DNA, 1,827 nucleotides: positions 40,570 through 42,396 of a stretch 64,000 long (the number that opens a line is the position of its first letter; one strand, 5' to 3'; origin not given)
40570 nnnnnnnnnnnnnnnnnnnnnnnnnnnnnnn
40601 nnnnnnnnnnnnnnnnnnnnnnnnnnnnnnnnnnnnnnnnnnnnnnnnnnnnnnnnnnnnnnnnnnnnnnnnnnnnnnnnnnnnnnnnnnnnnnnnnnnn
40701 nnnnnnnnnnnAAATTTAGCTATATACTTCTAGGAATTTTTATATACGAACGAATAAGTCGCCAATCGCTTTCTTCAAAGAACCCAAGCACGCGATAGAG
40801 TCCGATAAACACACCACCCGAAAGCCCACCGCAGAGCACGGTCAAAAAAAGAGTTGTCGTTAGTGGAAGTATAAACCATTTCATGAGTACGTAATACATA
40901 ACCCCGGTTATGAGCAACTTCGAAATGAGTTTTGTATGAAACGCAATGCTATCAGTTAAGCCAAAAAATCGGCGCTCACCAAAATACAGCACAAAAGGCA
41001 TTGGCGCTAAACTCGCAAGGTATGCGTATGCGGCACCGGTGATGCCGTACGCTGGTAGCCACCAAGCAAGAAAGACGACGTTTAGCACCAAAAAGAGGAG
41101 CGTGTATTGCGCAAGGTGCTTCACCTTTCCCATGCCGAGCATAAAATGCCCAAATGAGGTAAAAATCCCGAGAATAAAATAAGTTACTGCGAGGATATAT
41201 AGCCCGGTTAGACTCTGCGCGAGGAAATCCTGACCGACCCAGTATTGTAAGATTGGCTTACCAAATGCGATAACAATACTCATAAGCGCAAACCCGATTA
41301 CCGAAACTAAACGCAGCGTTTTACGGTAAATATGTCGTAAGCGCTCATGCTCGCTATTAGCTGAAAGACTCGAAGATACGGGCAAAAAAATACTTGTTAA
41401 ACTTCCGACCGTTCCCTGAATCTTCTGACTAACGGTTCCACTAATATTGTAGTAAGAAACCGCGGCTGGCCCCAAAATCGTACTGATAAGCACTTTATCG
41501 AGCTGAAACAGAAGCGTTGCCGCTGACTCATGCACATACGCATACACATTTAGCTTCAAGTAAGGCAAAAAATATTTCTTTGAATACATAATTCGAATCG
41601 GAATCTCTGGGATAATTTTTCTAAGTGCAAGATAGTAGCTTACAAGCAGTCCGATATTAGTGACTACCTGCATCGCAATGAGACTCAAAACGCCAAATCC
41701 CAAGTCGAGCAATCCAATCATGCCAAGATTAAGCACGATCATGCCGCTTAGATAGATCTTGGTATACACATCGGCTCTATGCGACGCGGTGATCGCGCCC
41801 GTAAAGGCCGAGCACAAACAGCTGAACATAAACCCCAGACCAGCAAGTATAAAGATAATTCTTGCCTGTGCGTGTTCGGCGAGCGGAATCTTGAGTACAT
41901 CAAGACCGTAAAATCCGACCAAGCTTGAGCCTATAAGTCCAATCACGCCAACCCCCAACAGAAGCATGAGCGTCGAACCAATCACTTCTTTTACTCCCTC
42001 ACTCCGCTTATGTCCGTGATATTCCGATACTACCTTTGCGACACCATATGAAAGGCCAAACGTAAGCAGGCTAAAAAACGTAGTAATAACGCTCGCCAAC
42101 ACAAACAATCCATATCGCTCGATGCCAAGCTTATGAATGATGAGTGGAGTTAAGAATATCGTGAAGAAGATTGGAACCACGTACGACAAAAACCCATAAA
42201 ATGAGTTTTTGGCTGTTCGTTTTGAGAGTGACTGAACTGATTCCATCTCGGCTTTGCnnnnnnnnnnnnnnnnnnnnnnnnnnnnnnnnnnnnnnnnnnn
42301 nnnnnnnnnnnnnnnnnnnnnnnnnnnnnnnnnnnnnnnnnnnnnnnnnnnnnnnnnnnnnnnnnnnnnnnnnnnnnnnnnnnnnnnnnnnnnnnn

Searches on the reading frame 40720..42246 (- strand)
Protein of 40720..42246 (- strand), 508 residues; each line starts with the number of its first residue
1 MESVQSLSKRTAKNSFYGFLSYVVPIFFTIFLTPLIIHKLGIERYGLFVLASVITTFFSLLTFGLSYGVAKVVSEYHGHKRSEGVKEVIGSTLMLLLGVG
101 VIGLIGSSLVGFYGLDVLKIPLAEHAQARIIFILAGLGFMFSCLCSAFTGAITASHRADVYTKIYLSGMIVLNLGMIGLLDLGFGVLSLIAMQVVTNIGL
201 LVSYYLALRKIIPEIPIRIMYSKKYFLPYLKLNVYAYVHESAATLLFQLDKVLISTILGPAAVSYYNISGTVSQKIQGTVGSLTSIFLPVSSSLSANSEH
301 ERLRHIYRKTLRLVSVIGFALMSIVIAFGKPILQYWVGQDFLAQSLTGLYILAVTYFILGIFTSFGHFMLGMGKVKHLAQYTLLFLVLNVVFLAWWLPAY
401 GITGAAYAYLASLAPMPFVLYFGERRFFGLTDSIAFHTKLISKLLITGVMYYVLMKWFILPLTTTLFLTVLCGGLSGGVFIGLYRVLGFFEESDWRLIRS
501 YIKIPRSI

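Call 67: search_protein_families(library=pfam, proteins=[window:40720-42246:-], max_evalue=0.00001)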
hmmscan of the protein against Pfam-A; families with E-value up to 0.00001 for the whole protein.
window:40720-42246:- (508 aa): 3 families
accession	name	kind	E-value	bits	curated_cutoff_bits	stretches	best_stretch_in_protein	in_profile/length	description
PF13440.11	Polysacc_synt_3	-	1.3e-17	64.5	23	1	43-342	9-289/293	Polysaccharide biosynthesis protein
PF01554.23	MatE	-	2e-14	54.1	24.9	2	243-392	9-158/161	MatE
PF01943.22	Polysacc_synt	-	6.9e-08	32.7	28.2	1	13-294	3-273/274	Polysaccharide biosynthesis protein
